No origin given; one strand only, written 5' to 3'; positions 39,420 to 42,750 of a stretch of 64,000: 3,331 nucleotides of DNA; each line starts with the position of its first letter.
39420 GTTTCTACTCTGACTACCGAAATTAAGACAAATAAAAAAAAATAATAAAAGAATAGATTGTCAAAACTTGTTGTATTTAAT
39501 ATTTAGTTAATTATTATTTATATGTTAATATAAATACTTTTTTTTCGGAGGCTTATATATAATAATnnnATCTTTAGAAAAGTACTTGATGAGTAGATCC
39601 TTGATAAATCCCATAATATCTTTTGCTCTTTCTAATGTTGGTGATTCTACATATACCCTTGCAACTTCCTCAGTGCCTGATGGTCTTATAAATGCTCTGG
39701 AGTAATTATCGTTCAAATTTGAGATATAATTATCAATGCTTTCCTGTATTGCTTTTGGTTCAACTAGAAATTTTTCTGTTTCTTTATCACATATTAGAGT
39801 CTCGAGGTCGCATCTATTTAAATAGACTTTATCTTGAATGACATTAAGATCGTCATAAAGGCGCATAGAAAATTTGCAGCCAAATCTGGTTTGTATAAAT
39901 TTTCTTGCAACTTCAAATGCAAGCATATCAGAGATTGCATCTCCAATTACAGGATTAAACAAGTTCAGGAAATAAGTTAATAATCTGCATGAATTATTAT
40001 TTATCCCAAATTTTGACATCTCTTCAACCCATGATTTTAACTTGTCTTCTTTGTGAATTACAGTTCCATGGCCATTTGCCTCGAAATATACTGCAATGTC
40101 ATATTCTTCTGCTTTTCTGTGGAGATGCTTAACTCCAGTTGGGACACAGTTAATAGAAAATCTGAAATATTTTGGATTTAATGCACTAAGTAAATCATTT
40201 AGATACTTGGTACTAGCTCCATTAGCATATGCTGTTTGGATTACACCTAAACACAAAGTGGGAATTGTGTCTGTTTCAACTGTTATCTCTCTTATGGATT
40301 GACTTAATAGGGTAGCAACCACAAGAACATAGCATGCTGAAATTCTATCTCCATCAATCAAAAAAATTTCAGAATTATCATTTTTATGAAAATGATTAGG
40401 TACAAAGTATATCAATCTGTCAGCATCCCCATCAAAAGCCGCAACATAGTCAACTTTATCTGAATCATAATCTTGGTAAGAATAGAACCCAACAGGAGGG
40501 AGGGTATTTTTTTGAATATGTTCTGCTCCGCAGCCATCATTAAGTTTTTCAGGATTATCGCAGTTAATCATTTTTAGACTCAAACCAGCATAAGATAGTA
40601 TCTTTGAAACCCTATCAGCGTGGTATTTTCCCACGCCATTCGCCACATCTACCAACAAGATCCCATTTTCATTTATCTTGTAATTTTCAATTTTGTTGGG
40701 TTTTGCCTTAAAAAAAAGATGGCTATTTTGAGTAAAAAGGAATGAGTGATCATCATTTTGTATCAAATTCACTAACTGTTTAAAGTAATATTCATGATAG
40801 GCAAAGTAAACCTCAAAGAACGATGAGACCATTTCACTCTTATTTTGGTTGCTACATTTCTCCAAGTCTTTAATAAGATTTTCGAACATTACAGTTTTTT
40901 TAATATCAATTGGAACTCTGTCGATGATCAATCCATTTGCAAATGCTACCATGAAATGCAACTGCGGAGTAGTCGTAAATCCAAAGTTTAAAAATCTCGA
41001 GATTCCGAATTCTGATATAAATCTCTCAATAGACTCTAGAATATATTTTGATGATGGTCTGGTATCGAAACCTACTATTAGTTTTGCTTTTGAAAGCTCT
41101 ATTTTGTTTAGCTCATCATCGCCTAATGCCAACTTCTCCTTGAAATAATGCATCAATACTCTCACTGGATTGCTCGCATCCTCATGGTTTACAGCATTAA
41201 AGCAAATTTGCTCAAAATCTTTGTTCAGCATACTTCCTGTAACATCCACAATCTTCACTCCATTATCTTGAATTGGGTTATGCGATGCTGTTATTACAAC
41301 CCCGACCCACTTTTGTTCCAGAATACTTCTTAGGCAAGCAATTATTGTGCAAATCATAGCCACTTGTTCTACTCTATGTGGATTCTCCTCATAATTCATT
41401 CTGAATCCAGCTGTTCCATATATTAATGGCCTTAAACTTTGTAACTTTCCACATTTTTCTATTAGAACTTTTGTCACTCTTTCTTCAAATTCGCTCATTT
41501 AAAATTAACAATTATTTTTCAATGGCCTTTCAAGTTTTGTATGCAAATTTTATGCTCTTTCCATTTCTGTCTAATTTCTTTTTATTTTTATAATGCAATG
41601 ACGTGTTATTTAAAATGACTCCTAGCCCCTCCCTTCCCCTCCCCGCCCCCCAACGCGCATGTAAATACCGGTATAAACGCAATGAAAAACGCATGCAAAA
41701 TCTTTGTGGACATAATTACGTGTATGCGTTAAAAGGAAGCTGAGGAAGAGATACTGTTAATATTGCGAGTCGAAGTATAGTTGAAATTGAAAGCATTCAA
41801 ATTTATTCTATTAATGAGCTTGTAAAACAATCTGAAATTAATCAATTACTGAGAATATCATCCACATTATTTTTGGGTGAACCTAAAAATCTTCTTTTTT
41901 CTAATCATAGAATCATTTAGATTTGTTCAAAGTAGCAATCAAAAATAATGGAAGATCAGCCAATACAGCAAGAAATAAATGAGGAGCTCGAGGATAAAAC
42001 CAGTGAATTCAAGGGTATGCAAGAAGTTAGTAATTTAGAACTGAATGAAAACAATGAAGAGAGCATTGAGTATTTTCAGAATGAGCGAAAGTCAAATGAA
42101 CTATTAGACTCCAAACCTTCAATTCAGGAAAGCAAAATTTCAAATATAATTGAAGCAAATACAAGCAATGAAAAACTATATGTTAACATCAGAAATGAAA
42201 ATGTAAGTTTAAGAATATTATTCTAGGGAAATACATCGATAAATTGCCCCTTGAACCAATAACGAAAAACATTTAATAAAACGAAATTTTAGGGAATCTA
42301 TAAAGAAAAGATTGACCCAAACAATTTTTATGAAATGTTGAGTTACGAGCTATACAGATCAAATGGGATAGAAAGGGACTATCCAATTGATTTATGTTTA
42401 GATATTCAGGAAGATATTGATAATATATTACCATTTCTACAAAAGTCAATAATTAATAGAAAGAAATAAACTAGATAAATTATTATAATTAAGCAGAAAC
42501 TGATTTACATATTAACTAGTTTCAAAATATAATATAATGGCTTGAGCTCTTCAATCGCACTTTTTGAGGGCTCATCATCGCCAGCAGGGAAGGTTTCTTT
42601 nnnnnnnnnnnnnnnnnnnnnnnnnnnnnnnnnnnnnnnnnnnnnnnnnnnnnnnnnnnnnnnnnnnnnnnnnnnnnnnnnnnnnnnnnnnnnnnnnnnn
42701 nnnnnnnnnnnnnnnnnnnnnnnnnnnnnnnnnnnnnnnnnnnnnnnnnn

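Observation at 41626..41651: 26-nt C-tract (G-quadruplex candidate) in an AT-rich divergent promoter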

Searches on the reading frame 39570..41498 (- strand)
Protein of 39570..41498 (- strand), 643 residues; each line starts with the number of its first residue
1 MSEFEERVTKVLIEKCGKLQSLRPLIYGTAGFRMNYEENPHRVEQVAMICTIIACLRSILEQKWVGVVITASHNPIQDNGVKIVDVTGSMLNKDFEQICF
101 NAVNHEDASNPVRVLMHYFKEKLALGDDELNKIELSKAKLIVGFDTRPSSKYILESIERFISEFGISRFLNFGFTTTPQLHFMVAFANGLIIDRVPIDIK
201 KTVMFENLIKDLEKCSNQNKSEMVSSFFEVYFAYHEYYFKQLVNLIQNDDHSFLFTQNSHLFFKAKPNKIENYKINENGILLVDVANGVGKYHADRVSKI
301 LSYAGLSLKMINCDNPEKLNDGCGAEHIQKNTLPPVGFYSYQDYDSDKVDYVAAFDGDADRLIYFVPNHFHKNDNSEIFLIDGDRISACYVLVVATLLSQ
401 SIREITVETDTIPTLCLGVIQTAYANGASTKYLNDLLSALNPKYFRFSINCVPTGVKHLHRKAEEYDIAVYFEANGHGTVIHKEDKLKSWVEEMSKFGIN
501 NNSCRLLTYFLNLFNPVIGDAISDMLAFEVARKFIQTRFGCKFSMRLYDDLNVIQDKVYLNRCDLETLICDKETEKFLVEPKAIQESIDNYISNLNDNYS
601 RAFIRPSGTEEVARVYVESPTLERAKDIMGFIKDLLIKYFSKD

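Call 5: find_homologous_proteins(query=window:39570-41498:-, max_evalue=1e-20)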
Query window:39570-41498:- (643 aa): 5314 proteins with E <= 1e-20 among 8000 candidates; the best 120 are listed.
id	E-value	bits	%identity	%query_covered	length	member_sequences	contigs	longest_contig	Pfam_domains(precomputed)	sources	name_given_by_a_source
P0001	0.0e+0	1416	97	100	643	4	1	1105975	PF02878.23,PF00408.27,PF21404.4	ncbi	ncbi:phosphoacetyl glucosamine mutase [Cryptosporidium hominis]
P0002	0.0e+0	1326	90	100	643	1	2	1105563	PF02878.23,PF00408.27,PF21404.4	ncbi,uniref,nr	ncbi:Phosphoglucomutase/phosphomannomutase alpha/beta/alpha domain I family protein [Cryptosporidium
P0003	0.0e+0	1201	81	100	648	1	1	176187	PF02878.23,PF00408.27,PF21405.3,PF21404.4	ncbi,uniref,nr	ncbi:phosphoacetyl glucosamine mutase [Cryptosporidium sp. chipmunk genotype I]|uniref:phosphoacetyl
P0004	0.0e+0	1184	80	100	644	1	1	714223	PF02878.23,PF00408.27,PF21405.3,PF21404.4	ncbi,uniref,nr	ncbi:phosphoacetyl glucosamine mutase [Cryptosporidium ubiquitum]|uniref:Phosphoacetylglucosamine mu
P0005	0.0e+0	1092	73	100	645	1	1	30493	PF02878.23,PF00408.27,PF21405.3,PF21404.4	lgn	-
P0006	0.0e+0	1088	73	100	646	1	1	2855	PF02878.23,PF00408.27,PF21405.3,PF21404.4,PF02879.23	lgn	-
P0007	0.0e+0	1060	71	100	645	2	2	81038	PF02878.23,PF00408.27,PF21405.3,PF21404.4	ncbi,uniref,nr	ncbi:phosphoacetyl glucosamine mutase [Cryptosporidium canis]|uniref:Phosphoacetylglucosamine mutase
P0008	2.7e-263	893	61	100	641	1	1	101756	PF02878.23,PF00408.27,PF21404.4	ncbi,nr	ncbi:Phosphoacetylglucosamine mutase [Cryptosporidium felis]|nr:Phosphoacetylglucosamine mutase [Cry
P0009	3.4e-218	744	53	100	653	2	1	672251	PF02878.23,PF00408.27,PF21404.4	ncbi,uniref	ncbi:hypothetical protein RS030_192943 [Cryptosporidium xiaoi]|uniref:Phosphoacetylglucosamine mutas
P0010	5.3e-215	734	52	100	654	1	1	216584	PF02878.23,PF00408.27,PF21405.3,PF21404.4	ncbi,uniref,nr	ncbi:hypothetical protein FG386_003318 [Cryptosporidium ryanae]|uniref:uncharacterized protein n=1 T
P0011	5.9e-167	575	45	99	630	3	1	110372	PF02878.23,PF00408.27,PF21405.3,PF21404.4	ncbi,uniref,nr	ncbi:phosphoacetyl glucosamine mutase [Cryptosporidium andersoni]|uniref:Phosphoacetyl glucosamine m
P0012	5.7e-84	301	38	56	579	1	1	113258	PF02878.23,PF00408.27,PF21405.3,PF21404.4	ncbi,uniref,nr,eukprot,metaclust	ncbi:unnamed protein product [Vitrella brassicaformis CCMP3155]|uniref:Phosphoacetylglucosamine muta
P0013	1.8e-80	289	33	96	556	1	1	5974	PF02878.23,PF00408.27,PF21405.3,PF21404.4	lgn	-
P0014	5.8e-78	281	31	89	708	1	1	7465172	PF02878.23,PF00408.27,PF21405.3,PF21404.4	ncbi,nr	ncbi:phosphoglucomutase/phosphomannomutase, alpha/beta/alpha domain I domain-containing protein [Pht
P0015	7.5e-78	281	33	95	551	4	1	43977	PF02878.23,PF00408.27,PF21405.3,PF21404.4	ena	-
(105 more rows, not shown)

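Call 7: find_encoding_contigs(protein=P0001, flank=4000, max_places=3)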
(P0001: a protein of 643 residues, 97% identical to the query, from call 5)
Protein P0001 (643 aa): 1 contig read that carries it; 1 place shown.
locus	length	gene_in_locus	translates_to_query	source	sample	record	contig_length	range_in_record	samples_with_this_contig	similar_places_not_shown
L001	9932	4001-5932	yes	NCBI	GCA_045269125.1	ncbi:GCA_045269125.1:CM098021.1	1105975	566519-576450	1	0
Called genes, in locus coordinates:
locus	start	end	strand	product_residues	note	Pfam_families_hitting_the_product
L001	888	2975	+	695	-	PF07540:NOC3p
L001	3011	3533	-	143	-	-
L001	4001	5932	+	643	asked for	PF02878:PGM_PMM_I, PF21404:AMG1_III, PF00408:PGM_PMM_IV (weak)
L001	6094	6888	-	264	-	PF12314:IMCp (weak)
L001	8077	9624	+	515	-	PF12314:IMCp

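Call 8: find_encoding_contigs(protein=P0002, flank=4000, max_places=2)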
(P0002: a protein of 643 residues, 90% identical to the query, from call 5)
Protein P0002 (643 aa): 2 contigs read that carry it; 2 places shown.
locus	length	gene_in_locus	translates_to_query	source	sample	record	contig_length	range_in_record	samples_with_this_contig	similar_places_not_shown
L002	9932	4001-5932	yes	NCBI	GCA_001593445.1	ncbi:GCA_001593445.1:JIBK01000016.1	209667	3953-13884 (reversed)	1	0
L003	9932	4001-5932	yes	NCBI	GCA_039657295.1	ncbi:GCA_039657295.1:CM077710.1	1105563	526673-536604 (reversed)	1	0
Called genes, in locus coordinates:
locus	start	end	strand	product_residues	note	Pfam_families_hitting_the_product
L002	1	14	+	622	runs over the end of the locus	PF13499:EF-hand_7, PF00069:Pkinase, PF07714:PK_Tyr_Ser-Thr, PF13499:EF-hand_7, PF00036:EF-hand_1 (weak), PF13202:EF-hand_5 (weak), PF13405:EF-hand_6 (weak), PF13499:EF-hand_7, +2 more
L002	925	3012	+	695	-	PF07540:NOC3p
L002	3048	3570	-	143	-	-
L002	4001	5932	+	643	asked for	PF02878:PGM_PMM_I, PF21404:AMG1_III, PF00408:PGM_PMM_IV (weak)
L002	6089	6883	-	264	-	PF12314:IMCp (weak)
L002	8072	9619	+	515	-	PF12314:IMCp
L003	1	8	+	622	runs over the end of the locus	PF13499:EF-hand_7, PF00069:Pkinase, PF07714:PK_Tyr_Ser-Thr, PF13499:EF-hand_7, PF00036:EF-hand_1 (weak), PF13202:EF-hand_5 (weak), PF13405:EF-hand_6 (weak), PF13499:EF-hand_7, +3 more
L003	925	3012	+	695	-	PF07540:NOC3p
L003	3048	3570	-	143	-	-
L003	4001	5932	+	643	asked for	PF02878:PGM_PMM_I, PF21404:AMG1_III, PF00408:PGM_PMM_IV (weak)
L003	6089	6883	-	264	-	PF12314:IMCp (weak)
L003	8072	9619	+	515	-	PF12314:IMCp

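Call 9: find_encoding_contigs(protein=P0003, flank=4000, max_places=2)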
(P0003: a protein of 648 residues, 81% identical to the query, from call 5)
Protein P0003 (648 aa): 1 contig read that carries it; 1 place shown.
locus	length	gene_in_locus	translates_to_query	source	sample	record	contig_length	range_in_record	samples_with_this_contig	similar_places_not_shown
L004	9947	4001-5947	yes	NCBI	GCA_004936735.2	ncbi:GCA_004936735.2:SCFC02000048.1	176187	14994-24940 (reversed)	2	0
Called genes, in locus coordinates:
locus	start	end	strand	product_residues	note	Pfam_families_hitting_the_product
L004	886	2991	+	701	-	PF07540:NOC3p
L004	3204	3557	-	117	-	-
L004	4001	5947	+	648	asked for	PF02878:PGM_PMM_I, PF21405:AMG1_II (weak), PF21404:AMG1_III, PF00408:PGM_PMM_IV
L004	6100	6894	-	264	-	PF12314:IMCp (faint)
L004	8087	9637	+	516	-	PF12314:IMCp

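Call 10: find_encoding_contigs(protein=P0004, flank=4000, max_places=2)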
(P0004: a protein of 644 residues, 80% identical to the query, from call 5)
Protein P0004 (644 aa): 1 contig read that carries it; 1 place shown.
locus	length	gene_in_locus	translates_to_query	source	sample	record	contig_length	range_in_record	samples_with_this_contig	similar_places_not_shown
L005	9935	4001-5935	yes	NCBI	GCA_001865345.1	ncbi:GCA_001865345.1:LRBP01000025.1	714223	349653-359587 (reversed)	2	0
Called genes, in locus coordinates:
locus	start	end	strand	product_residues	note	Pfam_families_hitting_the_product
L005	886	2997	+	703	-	PF07540:NOC3p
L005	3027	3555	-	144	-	-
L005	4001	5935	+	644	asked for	PF02878:PGM_PMM_I, PF21405:AMG1_II (weak), PF21404:AMG1_III, PF00408:PGM_PMM_IV (weak)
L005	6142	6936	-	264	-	PF12314:IMCp (faint)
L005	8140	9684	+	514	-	PF12314:IMCp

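Call 11: find_encoding_contigs(protein=P0007, flank=4000, max_places=1)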
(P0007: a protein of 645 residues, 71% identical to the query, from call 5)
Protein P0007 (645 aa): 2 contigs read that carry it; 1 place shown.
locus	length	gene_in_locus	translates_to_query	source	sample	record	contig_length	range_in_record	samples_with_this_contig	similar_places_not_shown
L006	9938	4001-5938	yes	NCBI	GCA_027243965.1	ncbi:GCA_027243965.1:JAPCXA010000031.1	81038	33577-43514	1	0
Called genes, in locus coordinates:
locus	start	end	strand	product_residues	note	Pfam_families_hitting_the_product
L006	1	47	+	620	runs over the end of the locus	PF13499:EF-hand_7, PF00069:Pkinase, PF07714:PK_Tyr_Ser-Thr, PF13499:EF-hand_7, PF00036:EF-hand_1 (weak), PF13202:EF-hand_5 (weak), PF13405:EF-hand_6 (weak), PF13499:EF-hand_7, +5 more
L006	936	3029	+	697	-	PF07540:NOC3p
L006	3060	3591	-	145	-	-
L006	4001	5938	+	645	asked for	PF02878:PGM_PMM_I (weak), PF21405:AMG1_II (weak), PF21404:AMG1_III, PF00408:PGM_PMM_IV (weak)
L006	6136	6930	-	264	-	PF12314:IMCp (weak)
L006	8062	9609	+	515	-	PF12314:IMCp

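Call 12: find_encoding_contigs(protein=P0008, flank=4000, max_places=1)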
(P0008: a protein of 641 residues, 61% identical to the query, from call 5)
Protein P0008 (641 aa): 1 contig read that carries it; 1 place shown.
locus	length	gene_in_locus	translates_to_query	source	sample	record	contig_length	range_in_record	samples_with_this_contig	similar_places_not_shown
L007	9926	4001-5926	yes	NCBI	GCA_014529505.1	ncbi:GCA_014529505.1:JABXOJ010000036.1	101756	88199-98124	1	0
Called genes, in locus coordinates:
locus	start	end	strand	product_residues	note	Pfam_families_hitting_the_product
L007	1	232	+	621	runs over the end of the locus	PF23564:EF-hand_FSTL1 (faint), PF13499:EF-hand_7 (weak), PF00069:Pkinase, PF07714:PK_Tyr_Ser-Thr, PF13499:EF-hand_7, PF00036:EF-hand_1 (weak), PF13202:EF-hand_5, PF13499:EF-hand_7, +5 more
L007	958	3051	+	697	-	PF07540:NOC3p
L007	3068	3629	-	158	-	-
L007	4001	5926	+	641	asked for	PF02878:PGM_PMM_I, PF21404:AMG1_III, PF00408:PGM_PMM_IV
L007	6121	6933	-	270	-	PF12314:IMCp (weak)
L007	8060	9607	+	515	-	PF12314:IMCp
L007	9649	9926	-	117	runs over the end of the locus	-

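Call 13: find_encoding_contigs(protein=P0009, flank=4000, max_places=1)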
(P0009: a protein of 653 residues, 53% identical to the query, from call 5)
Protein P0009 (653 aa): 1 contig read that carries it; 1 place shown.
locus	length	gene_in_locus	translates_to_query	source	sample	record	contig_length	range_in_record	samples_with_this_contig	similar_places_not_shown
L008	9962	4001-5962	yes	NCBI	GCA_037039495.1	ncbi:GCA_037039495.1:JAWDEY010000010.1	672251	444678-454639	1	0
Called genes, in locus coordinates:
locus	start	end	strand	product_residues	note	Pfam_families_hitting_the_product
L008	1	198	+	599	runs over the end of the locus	PF13499:EF-hand_7 (weak), PF00069:Pkinase, PF07714:PK_Tyr_Ser-Thr, PF13499:EF-hand_7, PF00036:EF-hand_1 (weak), PF13202:EF-hand_5 (weak), PF13405:EF-hand_6 (weak), PF13499:EF-hand_7, +4 more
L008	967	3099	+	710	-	PF07540:NOC3p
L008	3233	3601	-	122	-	-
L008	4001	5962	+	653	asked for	PF02878:PGM_PMM_I (weak), PF21404:AMG1_III, PF00408:PGM_PMM_IV (weak)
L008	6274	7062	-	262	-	PF12314:IMCp (faint)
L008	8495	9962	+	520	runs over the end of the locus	PF12314:IMCp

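Call 14: find_encoding_contigs(protein=P0010, flank=4000, max_places=1)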
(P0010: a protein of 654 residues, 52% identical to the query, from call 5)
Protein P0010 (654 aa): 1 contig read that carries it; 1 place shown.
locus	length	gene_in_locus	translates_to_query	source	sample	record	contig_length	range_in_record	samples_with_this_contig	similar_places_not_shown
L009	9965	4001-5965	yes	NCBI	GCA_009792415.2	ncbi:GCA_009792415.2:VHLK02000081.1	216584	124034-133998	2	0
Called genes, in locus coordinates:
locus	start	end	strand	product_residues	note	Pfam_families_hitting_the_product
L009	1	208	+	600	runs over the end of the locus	PF13499:EF-hand_7, PF00069:Pkinase, PF07714:PK_Tyr_Ser-Thr, PF13499:EF-hand_7, PF00036:EF-hand_1 (weak), PF13202:EF-hand_5 (weak), PF13405:EF-hand_6 (weak), PF13499:EF-hand_7, +5 more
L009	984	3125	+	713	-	PF07540:NOC3p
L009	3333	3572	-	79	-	-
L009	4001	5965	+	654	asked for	PF02878:PGM_PMM_I (weak), PF00408:PGM_PMM_IV (faint), PF21405:AMG1_II (faint), PF21404:AMG1_III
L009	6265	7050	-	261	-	PF12314:IMCp (weak)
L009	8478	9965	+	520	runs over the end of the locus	PF12314:IMCp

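Call 15: find_encoding_contigs(protein=P0011, flank=4000, max_places=1)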
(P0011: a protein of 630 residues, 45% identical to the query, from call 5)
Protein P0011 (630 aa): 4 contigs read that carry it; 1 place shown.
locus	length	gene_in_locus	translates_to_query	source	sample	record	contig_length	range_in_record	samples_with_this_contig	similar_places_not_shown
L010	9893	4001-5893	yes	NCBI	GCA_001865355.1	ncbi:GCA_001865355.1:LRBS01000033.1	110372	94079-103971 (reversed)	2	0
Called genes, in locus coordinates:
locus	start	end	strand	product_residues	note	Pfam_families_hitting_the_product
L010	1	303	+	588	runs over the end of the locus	PF13499:EF-hand_7 (weak), PF00069:Pkinase, PF07714:PK_Tyr_Ser-Thr, PF13499:EF-hand_7, PF00036:EF-hand_1 (weak), PF13202:EF-hand_5 (weak), PF13405:EF-hand_6 (weak), PF13499:EF-hand_7, +4 more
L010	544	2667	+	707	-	PF07540:NOC3p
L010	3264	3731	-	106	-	-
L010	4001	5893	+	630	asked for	PF02878:PGM_PMM_I (faint), PF21405:AMG1_II, PF21404:AMG1_III, PF00408:PGM_PMM_IV (weak)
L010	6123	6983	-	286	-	PF12314:IMCp (weak)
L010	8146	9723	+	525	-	-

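Call 16: find_encoding_contigs(protein=P0005, flank=4000, max_places=1)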
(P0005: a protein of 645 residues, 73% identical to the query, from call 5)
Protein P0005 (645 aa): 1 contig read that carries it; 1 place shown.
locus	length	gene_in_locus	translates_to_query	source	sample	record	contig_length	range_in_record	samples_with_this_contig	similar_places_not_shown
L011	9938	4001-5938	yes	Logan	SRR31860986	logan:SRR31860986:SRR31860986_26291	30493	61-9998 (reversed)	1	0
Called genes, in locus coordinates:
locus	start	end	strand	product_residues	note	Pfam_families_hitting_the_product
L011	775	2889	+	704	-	PF07540:NOC3p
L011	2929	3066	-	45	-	-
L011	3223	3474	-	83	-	-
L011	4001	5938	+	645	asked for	PF02878:PGM_PMM_I, PF21405:AMG1_II (weak), PF21404:AMG1_III, PF00408:PGM_PMM_IV (weak)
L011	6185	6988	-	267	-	PF12314:IMCp (weak)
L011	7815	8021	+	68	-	-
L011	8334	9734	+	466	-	PF12314:IMCp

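Call 36: find_encoding_contigs(protein=window:39570-41498:-, flank=1500, max_places=10)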
Protein window:39570-41498:- (643 aa): 24 contigs read that carry it; 3 places shown.
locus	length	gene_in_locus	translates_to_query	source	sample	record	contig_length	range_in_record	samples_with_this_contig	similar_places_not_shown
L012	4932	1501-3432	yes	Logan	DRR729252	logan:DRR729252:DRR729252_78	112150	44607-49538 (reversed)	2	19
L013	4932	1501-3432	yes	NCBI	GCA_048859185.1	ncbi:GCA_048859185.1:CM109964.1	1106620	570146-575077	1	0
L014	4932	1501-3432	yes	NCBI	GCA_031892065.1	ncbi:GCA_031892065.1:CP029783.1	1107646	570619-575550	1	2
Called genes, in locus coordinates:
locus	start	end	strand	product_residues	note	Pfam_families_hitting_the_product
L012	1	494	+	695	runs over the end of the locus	PF07540:NOC3p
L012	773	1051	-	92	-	-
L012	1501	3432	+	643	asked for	PF02878:PGM_PMM_I, PF21404:AMG1_III, PF00408:PGM_PMM_IV (weak)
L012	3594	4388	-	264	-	PF12314:IMCp (weak)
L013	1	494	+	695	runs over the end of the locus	PF07540:NOC3p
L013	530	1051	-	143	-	-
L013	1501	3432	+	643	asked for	PF02878:PGM_PMM_I, PF21404:AMG1_III, PF00408:PGM_PMM_IV (weak)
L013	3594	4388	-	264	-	PF12314:IMCp (weak)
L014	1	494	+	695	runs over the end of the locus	PF07540:NOC3p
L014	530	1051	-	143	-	-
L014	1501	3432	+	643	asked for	PF02878:PGM_PMM_I, PF21404:AMG1_III, PF00408:PGM_PMM_IV (weak)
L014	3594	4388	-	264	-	PF12314:IMCp (weak)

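Call 37: list_cluster_members(proteins=[window:39570-41498:-, P0002, P0005])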
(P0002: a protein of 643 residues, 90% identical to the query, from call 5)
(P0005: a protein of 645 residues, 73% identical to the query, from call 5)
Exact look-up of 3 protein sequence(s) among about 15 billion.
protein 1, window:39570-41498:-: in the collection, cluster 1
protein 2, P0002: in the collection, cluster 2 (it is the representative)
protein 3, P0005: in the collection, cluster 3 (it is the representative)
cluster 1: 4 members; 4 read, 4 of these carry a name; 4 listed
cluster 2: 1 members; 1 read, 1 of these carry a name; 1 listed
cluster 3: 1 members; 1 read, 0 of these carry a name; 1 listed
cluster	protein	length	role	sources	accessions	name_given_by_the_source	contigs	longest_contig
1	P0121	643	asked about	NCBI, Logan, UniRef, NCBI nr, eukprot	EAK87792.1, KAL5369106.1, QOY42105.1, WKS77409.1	phosphoacetyl glucosamine mutase [Cryptosporidium parvum Iowa II] | Phosphoacetylglucosamine mutase n=2 Tax=Cryptosporidium parvum TaxID=5807 ... | QOY42105.1 hypothetical protein CPATCC_001710 [Cryptosporidium parvum]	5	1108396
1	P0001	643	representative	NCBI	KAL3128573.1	phosphoacetyl glucosamine mutase [Cryptosporidium hominis]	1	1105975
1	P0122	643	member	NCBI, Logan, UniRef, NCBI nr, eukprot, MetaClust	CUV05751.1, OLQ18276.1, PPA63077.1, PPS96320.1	unnamed protein product [Cryptosporidium hominis] | Phosphoacetylglucosamine mutase n=1 Tax=Cryptosporidium hominis TaxID=237895 ... | hypothetical protein [Cryptosporidium hominis TU502]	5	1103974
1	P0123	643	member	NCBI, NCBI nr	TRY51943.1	Phosphoacetylglucosamine mutase [Cryptosporidium tyzzeri]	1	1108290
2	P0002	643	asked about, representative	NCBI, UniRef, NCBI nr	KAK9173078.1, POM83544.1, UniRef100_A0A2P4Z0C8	Phosphoglucomutase/phosphomannomutase alpha/beta/alpha domain I family protein ... | Phosphoacetylglucosamine mutase n=1 Tax=Cryptosporidium meleagridis TaxID=93969 ...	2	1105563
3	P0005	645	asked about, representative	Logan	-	-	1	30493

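Call 57: find_encoding_contigs(protein=P0006, flank=2000, max_places=3)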
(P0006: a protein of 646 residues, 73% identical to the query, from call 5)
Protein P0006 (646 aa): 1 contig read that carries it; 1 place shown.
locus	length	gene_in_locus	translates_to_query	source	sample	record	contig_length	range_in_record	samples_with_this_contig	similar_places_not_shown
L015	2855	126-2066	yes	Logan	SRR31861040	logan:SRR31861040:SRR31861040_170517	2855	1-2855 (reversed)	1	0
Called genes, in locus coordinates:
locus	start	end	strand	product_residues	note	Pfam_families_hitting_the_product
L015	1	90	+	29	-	?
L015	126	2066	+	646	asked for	PF02878:PGM_PMM_I, PF21405:AMG1_II (weak), PF02879:PGM_PMM_II (faint), PF21404:AMG1_III, PF00408:PGM_PMM_IV (weak)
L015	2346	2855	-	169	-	?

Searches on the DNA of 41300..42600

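Call 32: search_rna_families(source=window, start=41300, end=42600, threshold=evalue, max_evalue=1)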
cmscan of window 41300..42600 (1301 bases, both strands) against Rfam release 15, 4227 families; matches with E-value up to 1: 1.
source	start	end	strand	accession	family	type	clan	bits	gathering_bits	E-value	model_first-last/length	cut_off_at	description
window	41848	41937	-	RF03040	PGK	Cis-reg;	-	30.1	50.8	0.32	1-92/92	no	PGK RNA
